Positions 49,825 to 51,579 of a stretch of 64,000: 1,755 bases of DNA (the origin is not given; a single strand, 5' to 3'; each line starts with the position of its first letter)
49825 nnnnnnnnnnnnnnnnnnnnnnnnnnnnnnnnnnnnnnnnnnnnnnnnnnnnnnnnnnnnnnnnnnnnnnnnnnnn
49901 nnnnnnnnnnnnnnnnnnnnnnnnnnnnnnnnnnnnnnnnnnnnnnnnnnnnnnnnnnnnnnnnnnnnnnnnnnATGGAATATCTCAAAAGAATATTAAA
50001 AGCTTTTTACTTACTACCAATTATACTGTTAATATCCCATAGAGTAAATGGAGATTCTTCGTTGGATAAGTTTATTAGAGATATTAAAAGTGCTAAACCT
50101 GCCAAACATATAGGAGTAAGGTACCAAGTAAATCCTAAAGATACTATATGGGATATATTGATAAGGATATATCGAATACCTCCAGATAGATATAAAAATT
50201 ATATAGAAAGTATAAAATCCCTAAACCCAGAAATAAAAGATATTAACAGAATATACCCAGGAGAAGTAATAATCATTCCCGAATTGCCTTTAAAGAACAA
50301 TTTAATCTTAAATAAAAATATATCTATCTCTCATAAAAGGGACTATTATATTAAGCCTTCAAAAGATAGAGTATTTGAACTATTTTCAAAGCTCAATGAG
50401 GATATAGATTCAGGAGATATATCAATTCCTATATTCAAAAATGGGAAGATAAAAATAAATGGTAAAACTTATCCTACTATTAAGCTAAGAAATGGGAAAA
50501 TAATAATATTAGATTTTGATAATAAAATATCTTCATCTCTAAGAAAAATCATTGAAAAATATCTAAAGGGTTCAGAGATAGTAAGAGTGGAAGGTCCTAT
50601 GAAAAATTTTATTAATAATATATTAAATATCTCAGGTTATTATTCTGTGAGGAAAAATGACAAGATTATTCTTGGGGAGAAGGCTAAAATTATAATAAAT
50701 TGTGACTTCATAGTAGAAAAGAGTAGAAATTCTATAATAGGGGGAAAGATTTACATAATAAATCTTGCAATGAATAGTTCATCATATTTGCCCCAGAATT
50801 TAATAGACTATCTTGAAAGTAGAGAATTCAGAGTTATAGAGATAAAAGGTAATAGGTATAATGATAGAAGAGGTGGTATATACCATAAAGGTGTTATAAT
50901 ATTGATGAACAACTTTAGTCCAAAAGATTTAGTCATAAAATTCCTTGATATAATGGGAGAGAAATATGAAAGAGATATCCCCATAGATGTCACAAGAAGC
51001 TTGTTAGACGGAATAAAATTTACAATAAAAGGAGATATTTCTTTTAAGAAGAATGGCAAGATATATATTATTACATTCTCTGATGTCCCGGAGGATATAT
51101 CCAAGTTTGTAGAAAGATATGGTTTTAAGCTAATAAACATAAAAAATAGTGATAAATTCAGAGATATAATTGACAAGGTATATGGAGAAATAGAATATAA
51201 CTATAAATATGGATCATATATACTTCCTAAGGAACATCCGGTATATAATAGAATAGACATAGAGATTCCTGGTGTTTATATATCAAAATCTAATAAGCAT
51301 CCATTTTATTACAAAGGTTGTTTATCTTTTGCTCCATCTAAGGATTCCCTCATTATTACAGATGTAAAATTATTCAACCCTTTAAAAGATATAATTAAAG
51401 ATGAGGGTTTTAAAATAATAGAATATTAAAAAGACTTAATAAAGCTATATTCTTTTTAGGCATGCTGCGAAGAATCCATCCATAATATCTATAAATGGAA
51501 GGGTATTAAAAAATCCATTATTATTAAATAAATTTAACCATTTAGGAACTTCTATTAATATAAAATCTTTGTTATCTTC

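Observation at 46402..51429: Orphan MshE/PilB-like secretion ATPase operon with TPR-membrane and LysM-secreted partners: a split FimV-like module without pilins or a PilC platform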

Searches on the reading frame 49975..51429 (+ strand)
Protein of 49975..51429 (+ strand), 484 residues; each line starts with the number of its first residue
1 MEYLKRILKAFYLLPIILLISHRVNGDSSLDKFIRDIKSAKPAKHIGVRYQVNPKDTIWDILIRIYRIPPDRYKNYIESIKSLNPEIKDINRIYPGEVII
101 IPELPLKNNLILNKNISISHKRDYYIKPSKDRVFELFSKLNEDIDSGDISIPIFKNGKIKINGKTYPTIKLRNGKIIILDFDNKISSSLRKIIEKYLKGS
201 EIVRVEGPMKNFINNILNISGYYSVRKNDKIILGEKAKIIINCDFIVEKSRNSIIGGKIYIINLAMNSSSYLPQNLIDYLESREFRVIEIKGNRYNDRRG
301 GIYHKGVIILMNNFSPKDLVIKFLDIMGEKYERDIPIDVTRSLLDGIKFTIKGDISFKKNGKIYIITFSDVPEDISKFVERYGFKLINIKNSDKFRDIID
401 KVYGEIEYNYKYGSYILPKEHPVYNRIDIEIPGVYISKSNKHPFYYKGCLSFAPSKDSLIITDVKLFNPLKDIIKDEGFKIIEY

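Call 5: search_protein_families(library=pfam, proteins=[window:49975-51429:+], max_evalue=1)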
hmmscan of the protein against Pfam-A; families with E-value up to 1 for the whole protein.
window:49975-51429:+ (484 aa): 3 families
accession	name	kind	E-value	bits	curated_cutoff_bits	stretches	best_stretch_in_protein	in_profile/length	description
PF01476.26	LysM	-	1.7e-05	25.1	20.9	1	50-102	1-43/43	LysM domain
PF07905.16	PucR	-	0.02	15.6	33.5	1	370-406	82-118/118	Purine catabolism regulatory protein-like family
PF16232.10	DUF4891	-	0.028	15.4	32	0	162-199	30-66/92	Domain of unknown function (DUF4891)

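Call 6: search_protein_families(library=ncbifam, proteins=[window:49975-51429:+], max_evalue=1)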
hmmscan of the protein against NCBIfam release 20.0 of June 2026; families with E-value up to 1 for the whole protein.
window:49975-51429:+ (484 aa): 2 families
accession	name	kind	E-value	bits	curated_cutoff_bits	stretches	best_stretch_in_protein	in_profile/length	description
NF008399.0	PRK11198.1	equivalog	6.6e-05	23.4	134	1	38-103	87-147/149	peptidoglycan-binding protein LysM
TIGR02899.1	spore_safA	subfamily_domain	0.004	17.1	67.85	1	71-102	12-43/44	SafA/ExsA family spore coat assembly protein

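Call 9: find_homologous_proteins(query=window:49975-51429:+, max_evalue=0.001)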
Query window:49975-51429:+ (484 aa): 2 proteins with E <= 0.001 among 8000 candidates.
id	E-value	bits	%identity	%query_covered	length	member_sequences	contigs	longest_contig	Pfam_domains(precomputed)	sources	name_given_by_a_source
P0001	3.3e-198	678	100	66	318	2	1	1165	PF01476.27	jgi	jgi:hypothetical protein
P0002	7.1e-8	50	21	91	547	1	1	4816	-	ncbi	-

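Call 11: find_encoding_contigs(protein=P0002, flank=10000)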
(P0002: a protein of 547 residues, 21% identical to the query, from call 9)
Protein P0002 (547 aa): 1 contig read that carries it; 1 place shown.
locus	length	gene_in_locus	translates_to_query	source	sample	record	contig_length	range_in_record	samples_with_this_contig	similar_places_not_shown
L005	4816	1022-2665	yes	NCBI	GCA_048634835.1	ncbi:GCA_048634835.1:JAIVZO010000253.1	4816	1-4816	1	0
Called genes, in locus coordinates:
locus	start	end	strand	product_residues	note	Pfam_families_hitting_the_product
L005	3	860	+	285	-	?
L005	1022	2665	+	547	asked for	-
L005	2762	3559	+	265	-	PF13414:TPR_11 (weak), PF25062:ARM_TT21_N (weak), PF00515:TPR_1, PF13414:TPR_11, PF13432:TPR_16, PF14559:TPR_19, PF13424:TPR_12, PF13432:TPR_16, +27 more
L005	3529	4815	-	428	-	?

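Call 12: search_protein_families(library=pfam, proteins=[L005:3-860:+, P0002, L005:2762-3559:+, L005:3529-4815:-], max_evalue=0.01)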
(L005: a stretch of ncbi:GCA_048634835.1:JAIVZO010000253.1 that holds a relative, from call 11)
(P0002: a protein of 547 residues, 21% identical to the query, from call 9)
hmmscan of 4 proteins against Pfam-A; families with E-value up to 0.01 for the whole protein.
L005:3-860:+ (285 aa): 1 family
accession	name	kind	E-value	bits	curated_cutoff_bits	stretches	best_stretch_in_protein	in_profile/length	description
PF00291.31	PALP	-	5.9e-22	78.8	35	1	3-205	108-292/295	Pyridoxal-phosphate dependent enzyme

P0002 (547 aa): 1 family
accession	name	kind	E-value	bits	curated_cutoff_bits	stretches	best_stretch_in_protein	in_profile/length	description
PF01476.26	LysM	-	3.6e-05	24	20.9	0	122-150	17-43/43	LysM domain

L005:2762-3559:+ (265 aa): 34 families (the best 25 are shown)
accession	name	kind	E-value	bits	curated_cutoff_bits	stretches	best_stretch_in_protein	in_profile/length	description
PF07719.23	TPR_2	-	1.4e-38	128.3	27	5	65-97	2-34/34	Tetratricopeptide repeat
PF00515.34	TPR_1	-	8.2e-38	127.1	27.8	5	68-97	5-34/34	Tetratricopeptide repeat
PF13432.12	TPR_16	-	3.8e-31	107.6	32.7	3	68-126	1-59/65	Tetratricopeptide repeat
PF13181.12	TPR_8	-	3.2e-29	99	25.7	3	68-97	5-34/34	Tetratricopeptide repeat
PF13414.12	TPR_11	-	4.8e-28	97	26.8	3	71-111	1-41/42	TPR repeat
PF13428.12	TPR_14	-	8.5e-24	82.1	23.5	3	171-211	4-44/44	Tetratricopeptide repeat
PF14559.12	TPR_19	-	3.4e-23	82.2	25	3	77-126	4-53/68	Tetratricopeptide repeat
PF13424.12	TPR_12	-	4.2e-23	81.8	30.1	4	171-233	5-76/77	Tetratricopeptide repeat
PF13431.12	TPR_17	-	1.2e-22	78.7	24.4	2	86-119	1-34/34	Tetratricopeptide repeat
PF13176.12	TPR_7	-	1.6e-22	78.1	27.9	1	208-234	5-31/36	Tetratricopeptide repeat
PF13174.12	TPR_6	-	5.7e-21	74.1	26.3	2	203-235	1-33/33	Tetratricopeptide repeat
PF13374.12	TPR_10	-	1.3e-18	66.7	27.5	1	98-125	2-29/42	Tetratricopeptide repeat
PF12895.13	ANAPC3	-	5.8e-11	43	27.2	2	183-235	4-55/82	Anaphase-promoting complex, cyclosome, subunit 3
PF13371.12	TPR_9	-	5.5e-10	39.5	35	1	36-100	1-65/73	Tetratricopeptide repeat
PF23914.1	TPR_CcmH_CycH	-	2.7e-08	34.2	42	1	36-125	56-148/158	Cytochrome c-type biogenesis protein H TPR domain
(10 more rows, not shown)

L005:3529-4815:- (428 aa): 4 families
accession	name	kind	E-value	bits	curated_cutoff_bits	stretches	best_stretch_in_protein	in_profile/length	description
PF00263.26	Secretin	-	2.3e-49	167.7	27.5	1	265-420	1-169/169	Bacterial type II and III secretion system protein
PF03958.22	Secretin_N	-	2.4e-10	40.9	28.2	1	111-174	1-69/69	Bacterial type II/III secretion system short domain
PF21305.2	type_II_gspD_N0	-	9.3e-09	35.5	27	1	14-66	1-56/71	GspD-like, N0 domain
PF07660.19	STN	-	3.6e-08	33.5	28.4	1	35-81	2-50/52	Secretin and TonB N terminus short domain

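Call 19: search_protein_representatives(protein=window:49975-51429:+)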
Query: 484 residues. Proteins with E-value up to 0.001 (for the whole library): 525; up to 1e-10: 285; up to 1e-30: 8. The best 150 are listed.
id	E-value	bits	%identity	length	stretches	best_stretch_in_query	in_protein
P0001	1.0e-198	677.6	100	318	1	1-318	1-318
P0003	9.0e-40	153.5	25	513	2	112-481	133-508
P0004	7.6e-38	147.1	27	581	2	50-436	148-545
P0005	4.9e-34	134.5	27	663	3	48-393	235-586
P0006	2.7e-33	132.1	28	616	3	130-439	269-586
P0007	3.9e-32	128.3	28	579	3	49-390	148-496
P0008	6.0e-32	127.6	26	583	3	34-415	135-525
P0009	1.8e-31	126.1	25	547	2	48-405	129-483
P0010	4.1e-30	121.6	26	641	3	131-407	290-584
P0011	4.9e-30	121.4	26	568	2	52-402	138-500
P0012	2.7e-29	118.9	27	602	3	44-409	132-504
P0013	4.9e-29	118.0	28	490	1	48-402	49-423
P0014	9.7e-29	117.1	27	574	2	49-440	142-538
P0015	1.9e-28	116.1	26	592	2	50-437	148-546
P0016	3.3e-28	115.3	27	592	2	50-415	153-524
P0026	5.0e-26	108.1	25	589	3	49-392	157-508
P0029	4.0e-25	105.1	25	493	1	24-445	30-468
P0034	6.3e-25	104.5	28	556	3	117-407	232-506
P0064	1.7e-21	93.2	23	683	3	48-440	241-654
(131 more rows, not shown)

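Call 22: find_homologous_proteins(query=A1, max_evalue=1e-10)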
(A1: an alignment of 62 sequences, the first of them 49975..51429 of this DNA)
Query A1 (62 sequences) (484 aa, profile of the alignment): 2 proteins with E <= 1e-10 among 8000 candidates.
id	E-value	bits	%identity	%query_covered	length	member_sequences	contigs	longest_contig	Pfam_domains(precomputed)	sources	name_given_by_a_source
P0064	3.8e-158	546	19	85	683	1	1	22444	PF05489.19,PF01476.27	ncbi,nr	ncbi:MAG: LysM peptidoglycan-binding domain-containing protein [Deltaproteobacteria bacterium]|nr:Ly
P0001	2.0e-65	240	100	66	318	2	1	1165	PF01476.27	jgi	jgi:hypothetical protein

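Call 23: find_encoding_contigs(protein=P0064, flank=10000)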
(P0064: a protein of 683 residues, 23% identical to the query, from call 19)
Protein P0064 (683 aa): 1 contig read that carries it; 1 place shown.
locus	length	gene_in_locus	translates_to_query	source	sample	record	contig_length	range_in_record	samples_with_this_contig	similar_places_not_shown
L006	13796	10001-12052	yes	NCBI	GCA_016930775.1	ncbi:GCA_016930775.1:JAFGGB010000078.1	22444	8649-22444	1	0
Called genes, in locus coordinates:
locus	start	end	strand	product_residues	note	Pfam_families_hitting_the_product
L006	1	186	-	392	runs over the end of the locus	PF00390:malic, PF03949:Malic_M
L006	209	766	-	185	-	PF05683:Fumerase_C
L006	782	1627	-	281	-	PF05681:Fumerase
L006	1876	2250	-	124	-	PF06397:Desulfoferrod_N, PF01880:Desulfoferrodox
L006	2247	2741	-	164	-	PF02915:Rubrerythrin (faint)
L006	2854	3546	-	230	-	PF01613:Flavin_Reduct, PF21349:RUBY_RBDX (faint), PF00301:Rubredoxin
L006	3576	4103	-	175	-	PF00027:cNMP_binding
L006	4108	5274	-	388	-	PF00520:Ion_trans, PF00060:Lig_chan (weak), PF07885:Ion_trans_2, PF02254:TrkA_N, PF22614:Slo-like_RCK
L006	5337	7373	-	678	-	PF00009:GTP_EFTU, PF22042:EF-G_D2, PF03144:GTP_EFTU_D2, PF14492:EFG_III, PF03764:EFG_IV, PF00679:EFG_C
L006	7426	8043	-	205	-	PF10646:Germane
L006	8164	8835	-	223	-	PF12895:ANAPC3 (faint), PF13174:TPR_6 (faint), PF13176:TPR_7 (faint), PF13424:TPR_12, PF00515:TPR_1, PF07719:TPR_2 (weak), PF13432:TPR_16, PF07719:TPR_2 (weak), +9 more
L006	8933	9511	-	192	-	PF12917:YfbR-like (weak), PF13023:HD_3, PF01966:HD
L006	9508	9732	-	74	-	-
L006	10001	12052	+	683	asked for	PF01476:LysM (faint), PF05489:Phage_tail_X (faint)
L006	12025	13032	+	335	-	PF02568:ThiI (weak), PF03054:tRNA_Me_trans (weak), PF18297:NFACT-R_2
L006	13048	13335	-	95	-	-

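Call 46: predict_structure(alignment_id=A1)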
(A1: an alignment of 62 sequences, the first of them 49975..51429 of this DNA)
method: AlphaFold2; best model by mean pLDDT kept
length: 484 residues; sequences in the alignment: 62
mean_pLDDT: 84.5   pTM: 0.72
mean pLDDT of the five models: 84.5, 83.9, 83.8, 83.0, 82.5
residues with pLDDT >= 90: 310; 70-90: 81; 50-70: 47; < 50: 46
segments of 3 or more residues with pLDDT < 50: 1-15, 18-23, 40-44, 106-122
pLDDT, mean of each block of 10 residues (from residue 1): 41 48 51 57 64 94 86 92 94 95 61 38 77 96 96 94 97 97 97 97 96 97 96 94 96 90 90 93 95 69 81 85 91 94 75 95 96 95 95 93 92 78 76 89 70 79 94 89 92
secondary structure, 60 per line:
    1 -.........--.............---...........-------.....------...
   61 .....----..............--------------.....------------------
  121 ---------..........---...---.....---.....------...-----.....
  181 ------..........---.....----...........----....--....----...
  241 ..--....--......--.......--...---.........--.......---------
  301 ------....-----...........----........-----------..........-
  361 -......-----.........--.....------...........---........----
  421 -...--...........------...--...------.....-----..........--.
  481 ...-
elements in order: H2-10 H13-25 H29-39 E47-51 H58-65 H70-83 E98-102 H130-139 E143-145 E149-153 E157-161 E168-170 E176-180 H187-196 E200-204 H209-219 E224-227 E230-233 E238-242 E245-248 H251-256 E259-265 H274-282 E285-291 E307-310 H316-326 E331-338 E350-359 E362-367 H373-381 E384-388 H395-405 E409-416 E427-437 E444-446 E449-451 E458-462 H468-477 E480-483

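Call 56: fold_search(model_id=the predicted structure, library=pdb)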
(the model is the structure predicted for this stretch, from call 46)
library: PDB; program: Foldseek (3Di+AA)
matches with E <= 10: 618; with E <= 0.001: 2
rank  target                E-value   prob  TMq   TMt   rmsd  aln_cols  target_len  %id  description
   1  7p2b_A                6.6e-04  0.16  0.09  0.07  25.3       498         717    9  Crystal structure of human gelsolin amyloid mutant A551P (released 2022-05-18)
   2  4g1i_A                7.5e-04  0.85  0.12  0.26  23.4       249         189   10  Structure of the PrgH periplasmic domain (released 2013-05-08)
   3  6pem_R                1.5e-03  0.63  0.13  0.23  23.8       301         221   12  Focussed refinement of InvGN0N1:SpaPQR:PrgHK from Salmonella SPI-1 injectisome NC-base (released 2019-10-23)
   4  7ah9_7A               1.8e-03  0.63  0.13  0.24  24.2       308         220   11  Substrate-engaged type 3 secretion system needle complex from Salmonella enterica typhimurium - SpaR state 1 (released 2021-03-17)
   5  6jeh_B                2.1e-03  0.12  0.08  0.07  25.2       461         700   10  Crystal structure of calcium free human gelsolin amyloid mutant D187Y (released 2019-06-12)
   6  6q9z_B                3.2e-03  0.16  0.09  0.07  33.1       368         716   12  Crystal structure of the pathological G167R variant of calcium-free human gelsolin, (released 2019-11-27)
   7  3fg6_E                4.8e-03  0.20  0.09  0.14  21.8       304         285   12  Structure of the C-terminus of Adseverin (released 2009-08-11)
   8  3ffn_A                5.4e-03  0.13  0.11  0.08  34.5       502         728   10  Crystal structure of calcium-free human gelsolin (released 2009-10-06)
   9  6jeh_A                5.4e-03  0.09  0.08  0.06  34.7       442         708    8  Crystal structure of calcium free human gelsolin amyloid mutant D187Y (released 2019-06-12)
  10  3gr1_F                5.7e-03  0.57  0.12  0.25  23.6       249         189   10  Periplasmic domain of the T3SS inner membrane protein PrgH from S.typhimurium (fragment 170-392) (released 2009-05-19)
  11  4g1i_B                7.2e-03  0.57  0.12  0.24  23.3       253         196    7  Structure of the PrgH periplasmic domain (released 2013-05-08)
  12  3gr0_D                8.1e-03  0.54  0.12  0.26  23.1       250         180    8  Periplasmic domain of the T3SS inner membrane protein PrgH from S.typhimurium (fragment 170-362) (released 2009-05-19)
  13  6jco_B                8.1e-03  0.14  0.09  0.07  29.4       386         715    7  Crystal structure of calcium free human gelsolin amyloid mutant D187N (released 2019-06-12)
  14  3gr0_C                8.6e-03  0.47  0.11  0.25  23.2       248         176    7  Periplasmic domain of the T3SS inner membrane protein PrgH from S.typhimurium (fragment 170-362) (released 2009-05-19)
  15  3fg6_F                8.6e-03  0.14  0.09  0.13  23.0       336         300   10  Structure of the C-terminus of Adseverin (released 2009-08-11)
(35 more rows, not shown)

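Call 65: search_protein_families(library=pfam, alignment_id=A1, max_evalue=0.01)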
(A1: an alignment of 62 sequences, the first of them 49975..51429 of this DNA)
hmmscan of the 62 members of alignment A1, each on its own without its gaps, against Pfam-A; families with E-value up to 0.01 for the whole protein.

A. member 1, window:49975-51429:+ (484 aa): 1 family
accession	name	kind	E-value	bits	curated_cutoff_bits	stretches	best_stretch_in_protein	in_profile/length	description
PF01476.26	LysM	-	1.7e-05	25.1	20.9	1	50-102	1-43/43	LysM domain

B. families by the number of members that match (of 62 scanned): 4 families
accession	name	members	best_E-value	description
PF01476.26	LysM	57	8.1e-15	LysM domain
PF23457.1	LysM2_NFP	5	0.00077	NFP LysM2 domain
PF05489.18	Phage_tail_X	3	5.6e-08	Phage Tail Protein X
PF22310.2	NMB0315_dom_I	3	6.1e-05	NMB0315-like, domain I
